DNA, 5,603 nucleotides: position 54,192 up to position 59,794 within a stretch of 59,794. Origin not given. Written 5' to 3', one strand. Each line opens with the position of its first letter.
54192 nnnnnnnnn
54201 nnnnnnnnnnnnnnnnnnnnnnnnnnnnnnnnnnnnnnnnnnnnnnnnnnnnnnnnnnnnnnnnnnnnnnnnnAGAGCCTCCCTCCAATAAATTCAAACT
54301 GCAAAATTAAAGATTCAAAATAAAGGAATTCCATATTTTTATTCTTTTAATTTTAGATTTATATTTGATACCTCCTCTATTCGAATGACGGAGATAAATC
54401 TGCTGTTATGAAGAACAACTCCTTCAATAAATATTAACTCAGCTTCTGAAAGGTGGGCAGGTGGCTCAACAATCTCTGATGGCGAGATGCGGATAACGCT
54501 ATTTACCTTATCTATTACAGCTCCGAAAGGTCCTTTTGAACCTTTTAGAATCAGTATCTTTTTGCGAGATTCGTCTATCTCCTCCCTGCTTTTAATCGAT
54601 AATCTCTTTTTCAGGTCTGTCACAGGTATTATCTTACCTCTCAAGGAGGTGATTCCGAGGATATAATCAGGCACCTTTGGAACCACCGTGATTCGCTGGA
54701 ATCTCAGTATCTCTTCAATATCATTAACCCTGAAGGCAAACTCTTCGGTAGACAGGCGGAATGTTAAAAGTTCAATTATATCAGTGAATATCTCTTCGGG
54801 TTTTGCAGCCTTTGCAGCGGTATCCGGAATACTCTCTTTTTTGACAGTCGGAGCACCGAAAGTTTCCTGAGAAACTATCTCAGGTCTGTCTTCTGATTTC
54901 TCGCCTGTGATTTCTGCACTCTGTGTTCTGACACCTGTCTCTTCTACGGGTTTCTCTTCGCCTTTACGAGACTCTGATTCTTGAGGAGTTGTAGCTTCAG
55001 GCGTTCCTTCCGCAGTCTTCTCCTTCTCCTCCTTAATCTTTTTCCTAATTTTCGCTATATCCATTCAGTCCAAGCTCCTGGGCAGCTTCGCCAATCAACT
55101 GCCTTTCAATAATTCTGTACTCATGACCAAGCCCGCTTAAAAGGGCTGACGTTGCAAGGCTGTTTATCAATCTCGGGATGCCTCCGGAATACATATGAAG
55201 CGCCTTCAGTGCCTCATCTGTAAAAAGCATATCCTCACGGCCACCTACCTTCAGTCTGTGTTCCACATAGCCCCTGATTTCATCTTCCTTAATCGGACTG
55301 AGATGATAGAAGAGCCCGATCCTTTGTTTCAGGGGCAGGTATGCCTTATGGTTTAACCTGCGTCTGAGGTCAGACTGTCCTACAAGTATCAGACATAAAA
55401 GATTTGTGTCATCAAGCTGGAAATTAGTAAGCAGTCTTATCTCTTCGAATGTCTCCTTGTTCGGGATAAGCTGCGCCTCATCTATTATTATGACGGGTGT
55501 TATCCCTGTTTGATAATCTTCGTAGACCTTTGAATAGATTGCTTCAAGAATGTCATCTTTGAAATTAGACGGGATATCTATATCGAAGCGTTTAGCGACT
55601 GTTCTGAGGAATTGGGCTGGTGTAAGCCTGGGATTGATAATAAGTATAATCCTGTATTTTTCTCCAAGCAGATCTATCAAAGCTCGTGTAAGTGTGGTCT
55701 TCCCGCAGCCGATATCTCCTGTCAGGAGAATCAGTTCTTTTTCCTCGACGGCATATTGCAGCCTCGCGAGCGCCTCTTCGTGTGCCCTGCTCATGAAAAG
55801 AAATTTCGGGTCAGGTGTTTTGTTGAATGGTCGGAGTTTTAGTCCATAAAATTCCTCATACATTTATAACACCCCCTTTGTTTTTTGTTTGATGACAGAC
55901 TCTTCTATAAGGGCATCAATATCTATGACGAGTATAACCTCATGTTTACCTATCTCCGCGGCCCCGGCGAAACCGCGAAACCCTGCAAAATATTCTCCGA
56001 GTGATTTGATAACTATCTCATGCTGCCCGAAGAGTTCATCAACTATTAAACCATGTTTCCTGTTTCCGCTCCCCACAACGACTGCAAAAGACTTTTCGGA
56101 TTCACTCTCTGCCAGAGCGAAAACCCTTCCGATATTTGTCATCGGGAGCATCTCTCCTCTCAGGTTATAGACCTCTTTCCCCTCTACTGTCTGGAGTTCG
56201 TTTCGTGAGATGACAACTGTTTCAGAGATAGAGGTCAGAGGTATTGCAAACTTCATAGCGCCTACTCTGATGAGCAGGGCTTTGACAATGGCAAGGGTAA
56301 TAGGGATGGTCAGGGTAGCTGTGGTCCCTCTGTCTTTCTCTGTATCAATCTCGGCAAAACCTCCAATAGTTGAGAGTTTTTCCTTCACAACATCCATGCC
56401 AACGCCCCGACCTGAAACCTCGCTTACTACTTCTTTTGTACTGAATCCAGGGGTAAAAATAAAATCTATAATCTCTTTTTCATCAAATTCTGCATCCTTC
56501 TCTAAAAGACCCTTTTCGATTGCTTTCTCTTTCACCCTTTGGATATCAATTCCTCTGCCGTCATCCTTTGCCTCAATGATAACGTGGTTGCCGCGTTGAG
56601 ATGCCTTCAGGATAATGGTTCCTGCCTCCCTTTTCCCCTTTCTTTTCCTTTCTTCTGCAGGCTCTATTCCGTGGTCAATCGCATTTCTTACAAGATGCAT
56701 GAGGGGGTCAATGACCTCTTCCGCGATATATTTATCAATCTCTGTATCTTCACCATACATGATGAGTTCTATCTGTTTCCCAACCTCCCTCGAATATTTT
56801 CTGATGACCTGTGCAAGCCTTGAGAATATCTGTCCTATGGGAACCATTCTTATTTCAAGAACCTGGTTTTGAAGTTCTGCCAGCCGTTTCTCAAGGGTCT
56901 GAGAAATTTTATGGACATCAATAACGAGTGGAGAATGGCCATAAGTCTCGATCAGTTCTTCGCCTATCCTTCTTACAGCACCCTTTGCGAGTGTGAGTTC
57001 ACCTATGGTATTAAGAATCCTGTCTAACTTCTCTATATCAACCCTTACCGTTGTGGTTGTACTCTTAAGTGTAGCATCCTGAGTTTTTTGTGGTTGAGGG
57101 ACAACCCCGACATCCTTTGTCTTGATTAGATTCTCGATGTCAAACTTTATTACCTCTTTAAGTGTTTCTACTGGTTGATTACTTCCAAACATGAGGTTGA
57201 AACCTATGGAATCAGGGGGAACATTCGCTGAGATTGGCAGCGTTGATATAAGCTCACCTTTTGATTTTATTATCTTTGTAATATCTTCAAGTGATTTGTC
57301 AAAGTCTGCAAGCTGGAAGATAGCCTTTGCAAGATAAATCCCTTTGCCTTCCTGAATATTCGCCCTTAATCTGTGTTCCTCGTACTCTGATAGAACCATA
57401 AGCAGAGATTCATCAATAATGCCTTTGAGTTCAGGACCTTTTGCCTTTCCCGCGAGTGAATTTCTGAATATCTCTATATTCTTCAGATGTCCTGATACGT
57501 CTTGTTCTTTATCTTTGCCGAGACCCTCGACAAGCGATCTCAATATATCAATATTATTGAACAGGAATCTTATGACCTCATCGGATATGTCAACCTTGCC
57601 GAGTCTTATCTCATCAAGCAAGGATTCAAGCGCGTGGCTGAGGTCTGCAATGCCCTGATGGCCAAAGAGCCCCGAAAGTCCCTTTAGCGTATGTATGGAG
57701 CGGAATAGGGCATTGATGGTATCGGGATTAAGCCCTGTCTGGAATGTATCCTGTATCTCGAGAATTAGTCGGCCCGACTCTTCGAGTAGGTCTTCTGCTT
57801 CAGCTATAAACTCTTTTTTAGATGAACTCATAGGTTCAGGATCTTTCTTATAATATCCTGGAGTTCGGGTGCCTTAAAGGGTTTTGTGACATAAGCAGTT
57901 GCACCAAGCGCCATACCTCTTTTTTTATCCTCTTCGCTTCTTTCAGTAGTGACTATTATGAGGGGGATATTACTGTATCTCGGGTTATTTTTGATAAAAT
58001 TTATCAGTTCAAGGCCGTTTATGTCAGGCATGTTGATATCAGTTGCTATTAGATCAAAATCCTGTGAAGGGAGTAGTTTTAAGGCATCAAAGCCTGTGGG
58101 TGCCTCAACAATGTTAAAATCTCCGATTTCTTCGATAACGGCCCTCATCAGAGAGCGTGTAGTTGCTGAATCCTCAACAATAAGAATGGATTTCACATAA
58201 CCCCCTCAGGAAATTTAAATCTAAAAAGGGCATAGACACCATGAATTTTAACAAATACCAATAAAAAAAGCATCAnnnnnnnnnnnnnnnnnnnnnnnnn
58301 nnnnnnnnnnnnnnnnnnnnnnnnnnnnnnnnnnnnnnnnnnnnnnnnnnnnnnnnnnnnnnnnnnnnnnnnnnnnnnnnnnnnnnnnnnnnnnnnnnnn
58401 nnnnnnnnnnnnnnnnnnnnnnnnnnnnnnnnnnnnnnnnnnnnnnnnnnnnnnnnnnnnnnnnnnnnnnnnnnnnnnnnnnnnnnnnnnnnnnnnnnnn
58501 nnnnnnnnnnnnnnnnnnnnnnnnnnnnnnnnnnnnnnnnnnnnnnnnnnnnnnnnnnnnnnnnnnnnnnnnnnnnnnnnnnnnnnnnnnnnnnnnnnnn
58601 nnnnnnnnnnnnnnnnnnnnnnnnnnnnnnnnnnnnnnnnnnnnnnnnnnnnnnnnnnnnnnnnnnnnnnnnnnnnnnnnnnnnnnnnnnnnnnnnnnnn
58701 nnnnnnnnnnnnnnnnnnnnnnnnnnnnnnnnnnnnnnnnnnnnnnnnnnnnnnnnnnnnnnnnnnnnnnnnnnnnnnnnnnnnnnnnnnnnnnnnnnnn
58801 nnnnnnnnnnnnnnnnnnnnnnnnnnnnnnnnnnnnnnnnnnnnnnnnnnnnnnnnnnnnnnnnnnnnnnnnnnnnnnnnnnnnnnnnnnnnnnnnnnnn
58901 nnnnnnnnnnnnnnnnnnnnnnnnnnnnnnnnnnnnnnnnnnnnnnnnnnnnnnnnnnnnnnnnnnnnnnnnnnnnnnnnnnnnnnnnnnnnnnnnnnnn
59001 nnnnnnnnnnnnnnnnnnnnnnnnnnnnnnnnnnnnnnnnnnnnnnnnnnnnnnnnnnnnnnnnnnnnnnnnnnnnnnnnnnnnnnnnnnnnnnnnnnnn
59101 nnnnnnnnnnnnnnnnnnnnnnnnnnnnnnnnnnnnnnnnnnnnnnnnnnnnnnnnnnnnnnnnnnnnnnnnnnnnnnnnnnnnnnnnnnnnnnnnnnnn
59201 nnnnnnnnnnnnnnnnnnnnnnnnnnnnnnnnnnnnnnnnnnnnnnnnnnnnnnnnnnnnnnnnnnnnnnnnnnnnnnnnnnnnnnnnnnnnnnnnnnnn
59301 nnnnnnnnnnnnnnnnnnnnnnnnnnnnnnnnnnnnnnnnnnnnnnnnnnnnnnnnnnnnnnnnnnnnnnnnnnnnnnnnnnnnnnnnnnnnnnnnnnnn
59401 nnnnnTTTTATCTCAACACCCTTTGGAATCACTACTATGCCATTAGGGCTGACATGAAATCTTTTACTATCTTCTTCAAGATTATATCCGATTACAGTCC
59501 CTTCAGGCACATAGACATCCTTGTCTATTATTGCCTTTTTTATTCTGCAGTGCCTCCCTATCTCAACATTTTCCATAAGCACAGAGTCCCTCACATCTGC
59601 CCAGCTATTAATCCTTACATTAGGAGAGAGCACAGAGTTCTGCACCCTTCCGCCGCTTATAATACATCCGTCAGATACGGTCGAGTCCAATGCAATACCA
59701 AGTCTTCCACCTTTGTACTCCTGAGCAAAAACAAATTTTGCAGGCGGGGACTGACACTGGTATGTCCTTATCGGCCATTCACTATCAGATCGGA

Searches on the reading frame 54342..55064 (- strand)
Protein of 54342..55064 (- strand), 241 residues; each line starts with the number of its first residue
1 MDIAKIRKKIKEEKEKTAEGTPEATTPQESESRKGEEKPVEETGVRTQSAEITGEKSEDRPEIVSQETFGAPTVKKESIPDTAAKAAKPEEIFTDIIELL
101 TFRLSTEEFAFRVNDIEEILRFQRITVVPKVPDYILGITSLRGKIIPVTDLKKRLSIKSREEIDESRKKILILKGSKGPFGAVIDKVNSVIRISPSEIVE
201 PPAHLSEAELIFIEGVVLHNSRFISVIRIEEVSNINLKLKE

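Call 4: search_protein_families(library=pfam, proteins=[window:54342-55064:-], max_evalue=0.01)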
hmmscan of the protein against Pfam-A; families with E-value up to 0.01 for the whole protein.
window:54342-55064:- (241 aa): 1 family
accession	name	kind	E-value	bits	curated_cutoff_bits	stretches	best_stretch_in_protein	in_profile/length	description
PF01584.24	CheW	-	7.3e-29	100.6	23.5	1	98-232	1-133/138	CheW-like domain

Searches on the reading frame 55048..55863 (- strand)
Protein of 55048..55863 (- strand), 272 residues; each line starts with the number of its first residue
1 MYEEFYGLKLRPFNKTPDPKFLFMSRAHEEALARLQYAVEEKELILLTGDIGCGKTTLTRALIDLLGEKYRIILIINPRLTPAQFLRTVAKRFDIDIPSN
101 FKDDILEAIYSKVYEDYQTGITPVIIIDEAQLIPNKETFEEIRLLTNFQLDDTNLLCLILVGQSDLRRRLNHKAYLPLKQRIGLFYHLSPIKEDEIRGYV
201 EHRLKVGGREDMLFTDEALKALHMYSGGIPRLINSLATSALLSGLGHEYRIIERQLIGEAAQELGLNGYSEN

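Call 4: search_protein_families(library=pfam, proteins=[window:55048-55863:-], max_evalue=0.01)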
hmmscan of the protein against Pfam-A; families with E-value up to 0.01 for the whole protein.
window:55048-55863:- (272 aa): 24 families
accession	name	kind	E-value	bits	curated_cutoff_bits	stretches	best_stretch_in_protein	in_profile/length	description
PF13401.12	AAA_22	-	2.6e-23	83.2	27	1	41-170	4-130/130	AAA domain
PF01637.24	ATPase_2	-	1e-06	29.1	33.2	1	29-164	5-156/225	ATPase domain predominantly from Archaea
PF02367.23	TsaE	-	3e-06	27.7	26.6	1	29-68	8-47/128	Threonylcarbamoyl adenosine biosynthesis protein TsaE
PF13191.12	AAA_16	-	3e-05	25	32.6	1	28-81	8-63/167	AAA ATPase domain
PF13173.12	AAA_14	-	3.2e-05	24.4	27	1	42-139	2-80/129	AAA domain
PF13245.12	AAA_19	-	0.00012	22.8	25.1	1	41-164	10-126/134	AAA domain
PF00004.35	AAA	-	0.00026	21.9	21.2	1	45-137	1-73/131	ATPase family associated with various cellular activities (AAA)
PF20720.3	nSTAND3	-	0.00031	20.9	27.2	1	30-75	5-51/155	Novel STAND NTPase 3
PF25201.1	nSTAND6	-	0.0004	20.9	27.7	1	29-141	5-121/148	Novel STAND NTPase 6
PF20703.3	nSTAND1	-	0.00053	20.2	27.1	1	21-208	14-204/379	Novel STAND NTPase 1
PF00005.33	ABC_tran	-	0.0006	20.9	25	1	34-68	3-37/137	ABC transporter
PF07728.20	AAA_5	-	0.00076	19.9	22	1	45-142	2-86/139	AAA domain (dynein-related subfamily)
PF24883.2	NPHP3_N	-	0.0014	19.3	24.8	1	40-69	20-49/164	Nephrocystin 3, N-terminal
PF03215.21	Rad17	-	0.002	18.6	23.8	1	39-72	42-75/186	Rad17 P-loop domain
PF03193.22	RsgA_GTPase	-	0.0029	17.9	30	0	19-64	84-128/174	RsgA GTPase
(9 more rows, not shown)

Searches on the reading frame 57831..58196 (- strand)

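Call 14: search_protein_families(library=pfam, proteins=[window:57831-58196:-], max_evalue=0.001)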
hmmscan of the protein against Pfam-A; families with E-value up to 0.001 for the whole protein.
window:57831-58196:- (122 aa): 1 family
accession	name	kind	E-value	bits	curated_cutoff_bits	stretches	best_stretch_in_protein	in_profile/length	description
PF00072.30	Response_reg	-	1.1e-27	96.8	30.2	1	4-116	1-110/111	Response regulator receiver domain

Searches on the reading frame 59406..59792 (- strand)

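Call 14: search_protein_families(library=pfam, proteins=[window:59406-59792:-], max_evalue=0.001)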
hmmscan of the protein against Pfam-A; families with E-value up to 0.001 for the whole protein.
window:59406-59792:- (129 aa): 4 families
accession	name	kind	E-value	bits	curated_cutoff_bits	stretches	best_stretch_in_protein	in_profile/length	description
PF24894.1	Hexapep_GlmU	-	4.1e-43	146.2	23.3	1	16-122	1-104/104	GlmU-like, C-terminal hexapeptide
PF25247.1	LbH_GLGC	-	1.9e-13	50.9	27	2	75-128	73-130/135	GLGC left-handed parallel beta-helix domain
PF25084.1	LbH_EIF2B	-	4.1e-10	40.1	54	1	42-102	27-88/105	EIF2B subunit epsilon LbH domain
PF00132.30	Hexapep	-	0.0004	20.4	27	0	53-84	2-28/36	Bacterial transferase hexapeptide (six repeats)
